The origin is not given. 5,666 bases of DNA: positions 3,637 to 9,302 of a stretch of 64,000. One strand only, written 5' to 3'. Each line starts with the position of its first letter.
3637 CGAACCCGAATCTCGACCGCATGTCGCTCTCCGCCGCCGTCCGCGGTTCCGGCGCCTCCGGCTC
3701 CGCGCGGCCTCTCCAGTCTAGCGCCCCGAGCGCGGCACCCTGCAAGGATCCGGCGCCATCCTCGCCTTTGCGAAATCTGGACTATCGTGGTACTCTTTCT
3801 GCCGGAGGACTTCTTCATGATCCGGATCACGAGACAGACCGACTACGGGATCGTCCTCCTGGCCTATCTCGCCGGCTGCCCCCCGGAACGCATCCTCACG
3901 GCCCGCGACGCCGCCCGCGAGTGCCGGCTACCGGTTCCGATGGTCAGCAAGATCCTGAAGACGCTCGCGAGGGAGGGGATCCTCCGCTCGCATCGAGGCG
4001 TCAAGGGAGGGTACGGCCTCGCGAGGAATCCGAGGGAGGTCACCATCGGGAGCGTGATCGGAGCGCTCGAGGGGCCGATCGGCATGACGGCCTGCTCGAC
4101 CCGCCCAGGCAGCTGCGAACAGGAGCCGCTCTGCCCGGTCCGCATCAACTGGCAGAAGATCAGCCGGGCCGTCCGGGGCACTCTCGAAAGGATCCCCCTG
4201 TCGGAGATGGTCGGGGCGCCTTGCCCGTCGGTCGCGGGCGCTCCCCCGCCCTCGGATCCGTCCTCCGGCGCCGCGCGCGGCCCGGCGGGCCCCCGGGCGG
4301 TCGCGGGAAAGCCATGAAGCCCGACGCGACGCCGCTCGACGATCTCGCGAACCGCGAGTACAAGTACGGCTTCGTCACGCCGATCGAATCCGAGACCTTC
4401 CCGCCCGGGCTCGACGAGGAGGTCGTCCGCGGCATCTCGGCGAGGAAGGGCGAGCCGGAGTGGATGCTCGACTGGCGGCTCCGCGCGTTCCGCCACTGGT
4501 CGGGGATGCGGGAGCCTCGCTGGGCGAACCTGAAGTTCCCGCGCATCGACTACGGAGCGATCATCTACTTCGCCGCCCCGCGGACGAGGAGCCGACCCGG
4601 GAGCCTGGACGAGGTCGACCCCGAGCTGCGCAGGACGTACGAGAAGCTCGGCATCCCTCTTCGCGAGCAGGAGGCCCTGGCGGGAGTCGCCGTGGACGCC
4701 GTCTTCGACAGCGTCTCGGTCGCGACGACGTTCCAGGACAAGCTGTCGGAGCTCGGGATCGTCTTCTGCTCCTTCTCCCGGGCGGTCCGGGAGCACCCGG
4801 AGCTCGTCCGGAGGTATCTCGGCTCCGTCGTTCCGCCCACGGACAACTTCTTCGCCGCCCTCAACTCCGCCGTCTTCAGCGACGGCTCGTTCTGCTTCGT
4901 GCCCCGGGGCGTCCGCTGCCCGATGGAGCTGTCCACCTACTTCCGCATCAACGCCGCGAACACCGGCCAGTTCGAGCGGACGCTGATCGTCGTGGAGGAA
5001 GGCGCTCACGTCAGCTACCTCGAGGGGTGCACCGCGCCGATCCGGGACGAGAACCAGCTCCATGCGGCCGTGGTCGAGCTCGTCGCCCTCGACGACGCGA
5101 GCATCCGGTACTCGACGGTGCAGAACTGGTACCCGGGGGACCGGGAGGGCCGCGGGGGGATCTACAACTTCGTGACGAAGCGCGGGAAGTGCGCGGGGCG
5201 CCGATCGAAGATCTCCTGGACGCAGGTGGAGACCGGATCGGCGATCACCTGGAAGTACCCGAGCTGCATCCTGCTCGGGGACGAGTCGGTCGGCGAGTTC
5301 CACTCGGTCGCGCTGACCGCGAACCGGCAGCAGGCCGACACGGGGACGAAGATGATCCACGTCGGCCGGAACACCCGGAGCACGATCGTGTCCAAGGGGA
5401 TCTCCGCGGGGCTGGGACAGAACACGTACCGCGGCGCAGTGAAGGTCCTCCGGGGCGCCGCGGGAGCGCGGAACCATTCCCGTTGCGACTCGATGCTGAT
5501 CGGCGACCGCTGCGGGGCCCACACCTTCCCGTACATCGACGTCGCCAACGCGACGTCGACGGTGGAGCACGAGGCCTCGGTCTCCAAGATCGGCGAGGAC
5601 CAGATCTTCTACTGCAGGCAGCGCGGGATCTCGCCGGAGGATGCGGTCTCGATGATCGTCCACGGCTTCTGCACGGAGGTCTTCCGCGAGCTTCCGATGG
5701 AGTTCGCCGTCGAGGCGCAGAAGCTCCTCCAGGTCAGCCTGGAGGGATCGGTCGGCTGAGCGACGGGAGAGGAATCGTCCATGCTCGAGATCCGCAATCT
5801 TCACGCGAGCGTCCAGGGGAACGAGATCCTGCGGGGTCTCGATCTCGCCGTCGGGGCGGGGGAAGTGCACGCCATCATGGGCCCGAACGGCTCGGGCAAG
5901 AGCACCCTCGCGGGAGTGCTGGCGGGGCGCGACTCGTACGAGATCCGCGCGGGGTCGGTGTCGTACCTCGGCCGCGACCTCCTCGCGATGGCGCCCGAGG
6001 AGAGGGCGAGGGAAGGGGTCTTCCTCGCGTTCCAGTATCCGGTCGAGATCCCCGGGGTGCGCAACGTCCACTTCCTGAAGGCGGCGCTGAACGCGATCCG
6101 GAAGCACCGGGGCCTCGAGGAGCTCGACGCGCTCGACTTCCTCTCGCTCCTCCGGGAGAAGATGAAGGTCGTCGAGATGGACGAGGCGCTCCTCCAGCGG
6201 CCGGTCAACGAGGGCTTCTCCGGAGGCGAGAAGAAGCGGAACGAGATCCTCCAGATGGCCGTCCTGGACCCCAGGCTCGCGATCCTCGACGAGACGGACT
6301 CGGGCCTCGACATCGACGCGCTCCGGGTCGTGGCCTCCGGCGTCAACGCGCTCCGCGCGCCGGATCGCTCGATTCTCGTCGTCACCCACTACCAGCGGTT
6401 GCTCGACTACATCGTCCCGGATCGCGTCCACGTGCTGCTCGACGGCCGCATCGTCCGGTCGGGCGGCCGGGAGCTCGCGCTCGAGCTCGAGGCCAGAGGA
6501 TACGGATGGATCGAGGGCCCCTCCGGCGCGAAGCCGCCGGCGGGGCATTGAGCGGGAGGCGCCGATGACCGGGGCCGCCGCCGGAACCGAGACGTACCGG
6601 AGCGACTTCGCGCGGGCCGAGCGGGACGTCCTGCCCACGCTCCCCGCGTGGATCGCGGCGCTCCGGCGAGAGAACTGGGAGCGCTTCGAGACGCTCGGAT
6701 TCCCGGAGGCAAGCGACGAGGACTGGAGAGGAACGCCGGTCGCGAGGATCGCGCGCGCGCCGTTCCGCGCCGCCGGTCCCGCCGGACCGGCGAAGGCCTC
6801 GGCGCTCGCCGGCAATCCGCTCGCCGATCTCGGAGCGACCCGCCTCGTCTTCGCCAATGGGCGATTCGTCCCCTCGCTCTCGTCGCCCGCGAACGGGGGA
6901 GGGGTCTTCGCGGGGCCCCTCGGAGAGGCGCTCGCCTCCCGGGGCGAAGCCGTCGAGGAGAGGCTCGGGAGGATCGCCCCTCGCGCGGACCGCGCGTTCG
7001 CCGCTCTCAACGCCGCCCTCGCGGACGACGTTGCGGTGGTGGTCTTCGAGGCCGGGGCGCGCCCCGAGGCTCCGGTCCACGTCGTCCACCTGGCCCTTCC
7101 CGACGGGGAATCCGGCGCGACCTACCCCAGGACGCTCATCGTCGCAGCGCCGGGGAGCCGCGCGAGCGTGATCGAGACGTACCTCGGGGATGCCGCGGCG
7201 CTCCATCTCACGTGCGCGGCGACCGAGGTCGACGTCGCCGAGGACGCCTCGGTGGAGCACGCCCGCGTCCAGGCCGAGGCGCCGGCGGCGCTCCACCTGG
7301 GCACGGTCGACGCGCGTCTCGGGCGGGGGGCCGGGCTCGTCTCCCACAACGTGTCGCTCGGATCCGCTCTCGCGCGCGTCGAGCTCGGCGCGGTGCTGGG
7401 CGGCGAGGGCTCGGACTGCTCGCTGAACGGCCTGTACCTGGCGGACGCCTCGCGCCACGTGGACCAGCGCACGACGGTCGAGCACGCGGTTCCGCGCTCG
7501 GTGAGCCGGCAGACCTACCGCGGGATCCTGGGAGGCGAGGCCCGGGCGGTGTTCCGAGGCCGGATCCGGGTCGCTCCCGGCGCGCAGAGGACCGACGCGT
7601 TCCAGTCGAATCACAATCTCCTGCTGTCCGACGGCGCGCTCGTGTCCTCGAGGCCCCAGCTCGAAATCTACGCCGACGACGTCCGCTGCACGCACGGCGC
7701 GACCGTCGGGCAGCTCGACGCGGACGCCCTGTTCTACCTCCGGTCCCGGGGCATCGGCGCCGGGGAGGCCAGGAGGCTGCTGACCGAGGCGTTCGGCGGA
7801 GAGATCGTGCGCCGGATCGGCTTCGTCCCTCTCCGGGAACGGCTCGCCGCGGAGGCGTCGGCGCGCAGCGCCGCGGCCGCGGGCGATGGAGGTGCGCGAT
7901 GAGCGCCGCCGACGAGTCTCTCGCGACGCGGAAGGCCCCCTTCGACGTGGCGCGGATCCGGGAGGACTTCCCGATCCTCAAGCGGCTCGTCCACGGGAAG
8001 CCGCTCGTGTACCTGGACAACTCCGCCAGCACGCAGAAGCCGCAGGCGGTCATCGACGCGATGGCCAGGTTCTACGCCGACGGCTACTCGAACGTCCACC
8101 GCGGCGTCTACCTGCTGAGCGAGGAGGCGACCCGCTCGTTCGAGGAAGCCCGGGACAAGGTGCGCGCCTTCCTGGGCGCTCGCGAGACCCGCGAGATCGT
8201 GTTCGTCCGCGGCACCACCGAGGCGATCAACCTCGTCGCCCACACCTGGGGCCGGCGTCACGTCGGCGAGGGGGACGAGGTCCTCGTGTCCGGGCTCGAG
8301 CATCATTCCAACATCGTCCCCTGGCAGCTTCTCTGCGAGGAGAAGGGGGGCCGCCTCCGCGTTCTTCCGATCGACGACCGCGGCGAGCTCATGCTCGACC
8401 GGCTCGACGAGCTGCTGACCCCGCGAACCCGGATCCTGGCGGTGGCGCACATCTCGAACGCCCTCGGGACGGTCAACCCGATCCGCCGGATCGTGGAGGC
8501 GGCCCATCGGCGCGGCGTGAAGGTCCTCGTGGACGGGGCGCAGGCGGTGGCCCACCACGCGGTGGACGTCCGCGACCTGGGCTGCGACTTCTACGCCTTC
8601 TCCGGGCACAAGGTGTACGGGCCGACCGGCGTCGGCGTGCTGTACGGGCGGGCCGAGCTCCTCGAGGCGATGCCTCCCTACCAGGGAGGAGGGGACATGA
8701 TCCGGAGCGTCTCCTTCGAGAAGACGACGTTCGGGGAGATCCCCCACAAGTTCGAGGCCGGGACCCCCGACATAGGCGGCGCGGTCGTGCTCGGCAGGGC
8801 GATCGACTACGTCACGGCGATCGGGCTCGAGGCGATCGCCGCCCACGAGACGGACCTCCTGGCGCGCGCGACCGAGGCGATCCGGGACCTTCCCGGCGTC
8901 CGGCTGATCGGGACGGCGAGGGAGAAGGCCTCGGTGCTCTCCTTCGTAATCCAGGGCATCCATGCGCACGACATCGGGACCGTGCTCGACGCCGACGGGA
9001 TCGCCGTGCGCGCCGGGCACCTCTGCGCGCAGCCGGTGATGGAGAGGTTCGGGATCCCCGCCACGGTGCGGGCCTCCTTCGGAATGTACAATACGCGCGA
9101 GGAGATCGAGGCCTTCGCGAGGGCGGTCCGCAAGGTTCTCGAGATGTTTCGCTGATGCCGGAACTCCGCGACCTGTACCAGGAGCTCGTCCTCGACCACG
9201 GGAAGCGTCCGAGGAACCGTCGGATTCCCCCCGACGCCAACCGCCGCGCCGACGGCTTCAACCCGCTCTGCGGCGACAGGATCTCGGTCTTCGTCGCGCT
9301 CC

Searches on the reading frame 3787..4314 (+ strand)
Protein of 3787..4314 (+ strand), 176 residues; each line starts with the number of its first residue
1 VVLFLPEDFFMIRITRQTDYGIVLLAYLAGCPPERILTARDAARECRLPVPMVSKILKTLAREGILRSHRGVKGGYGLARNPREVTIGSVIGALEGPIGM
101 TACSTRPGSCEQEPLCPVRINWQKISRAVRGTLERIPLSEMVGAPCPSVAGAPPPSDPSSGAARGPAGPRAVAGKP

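Call 44: search_protein_families(library=pfam, proteins=[window:3787-4314:+], max_evalue=0.00001)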
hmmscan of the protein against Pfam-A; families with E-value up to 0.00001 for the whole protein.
window:3787-4314:+ (176 aa): 1 family
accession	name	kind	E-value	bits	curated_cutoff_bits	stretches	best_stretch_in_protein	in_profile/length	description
PF02082.26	Rrf2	-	2.4e-30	105.8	30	1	14-142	1-130/132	Iron-dependent Transcriptional regulator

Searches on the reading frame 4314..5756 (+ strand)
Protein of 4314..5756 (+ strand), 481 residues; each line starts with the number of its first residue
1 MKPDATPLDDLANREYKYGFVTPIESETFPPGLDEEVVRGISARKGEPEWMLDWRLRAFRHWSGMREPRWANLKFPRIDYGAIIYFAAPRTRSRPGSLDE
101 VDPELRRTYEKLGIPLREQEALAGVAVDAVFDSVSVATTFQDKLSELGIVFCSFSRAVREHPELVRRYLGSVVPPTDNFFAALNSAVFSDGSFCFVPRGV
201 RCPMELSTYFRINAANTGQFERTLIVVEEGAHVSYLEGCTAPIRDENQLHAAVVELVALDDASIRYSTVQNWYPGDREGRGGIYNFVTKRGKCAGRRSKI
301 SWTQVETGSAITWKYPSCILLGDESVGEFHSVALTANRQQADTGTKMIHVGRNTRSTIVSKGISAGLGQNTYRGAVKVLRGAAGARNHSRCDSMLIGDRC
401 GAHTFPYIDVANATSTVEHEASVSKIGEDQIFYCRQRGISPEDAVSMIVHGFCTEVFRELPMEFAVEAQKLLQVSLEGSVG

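Call 44: search_protein_families(library=pfam, proteins=[window:4314-5756:+], max_evalue=0.00001)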
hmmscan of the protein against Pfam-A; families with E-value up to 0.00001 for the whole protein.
window:4314-5756:+ (481 aa): 2 families
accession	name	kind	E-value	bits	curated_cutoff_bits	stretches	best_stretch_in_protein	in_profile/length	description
PF01458.23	SUFBD_core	-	7.3e-77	258.4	27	1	210-452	1-232/232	SUF system FeS cluster assembly, SufBD core domain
PF19295.5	SufBD_N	-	3.2e-09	37.1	23.5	1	133-202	98-166/172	SufBD protein N-terminal region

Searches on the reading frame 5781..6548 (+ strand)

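Call 44: search_protein_families(library=pfam, proteins=[window:5781-6548:+], max_evalue=0.00001)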
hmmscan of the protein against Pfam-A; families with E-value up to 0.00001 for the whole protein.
window:5781-6548:+ (256 aa): 1 family
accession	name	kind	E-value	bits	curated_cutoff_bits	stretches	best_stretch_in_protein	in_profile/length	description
PF00005.33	ABC_tran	-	6.3e-20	72.6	25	1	17-172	1-135/137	ABC transporter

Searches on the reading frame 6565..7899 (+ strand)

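Call 44: search_protein_families(library=pfam, proteins=[window:6565-7899:+], max_evalue=0.00001)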
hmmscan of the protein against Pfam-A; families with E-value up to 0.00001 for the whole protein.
window:6565-7899:+ (445 aa): 2 families
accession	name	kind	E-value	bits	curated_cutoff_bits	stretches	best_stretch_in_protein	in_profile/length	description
PF01458.23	SUFBD_core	-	1.3e-79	267.3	27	1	182-410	6-232/232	SUF system FeS cluster assembly, SufBD core domain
PF19295.5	SufBD_N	-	3.5e-10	40.2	23.5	1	10-172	6-171/172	SufBD protein N-terminal region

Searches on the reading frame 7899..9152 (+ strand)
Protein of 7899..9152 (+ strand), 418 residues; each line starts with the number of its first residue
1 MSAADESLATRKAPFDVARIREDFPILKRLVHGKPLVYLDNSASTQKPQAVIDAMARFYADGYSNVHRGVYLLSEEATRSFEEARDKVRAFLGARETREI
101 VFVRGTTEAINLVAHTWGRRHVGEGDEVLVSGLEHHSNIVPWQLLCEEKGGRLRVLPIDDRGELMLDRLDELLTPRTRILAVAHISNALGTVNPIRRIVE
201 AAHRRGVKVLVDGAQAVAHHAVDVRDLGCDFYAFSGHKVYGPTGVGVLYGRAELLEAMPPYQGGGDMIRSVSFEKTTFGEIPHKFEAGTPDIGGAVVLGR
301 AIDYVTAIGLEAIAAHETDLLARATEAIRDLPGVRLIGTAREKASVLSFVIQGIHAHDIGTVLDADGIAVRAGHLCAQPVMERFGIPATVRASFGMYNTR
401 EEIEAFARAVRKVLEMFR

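Call 44: search_protein_families(library=pfam, proteins=[window:7899-9152:+], max_evalue=0.00001)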
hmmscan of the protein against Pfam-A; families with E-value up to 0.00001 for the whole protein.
window:7899-9152:+ (418 aa): 1 family
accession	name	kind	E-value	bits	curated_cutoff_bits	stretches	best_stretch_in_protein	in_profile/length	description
PF00266.25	Aminotran_5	-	3.7e-149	497.2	21.5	1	37-406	1-371/371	Aminotransferase class-V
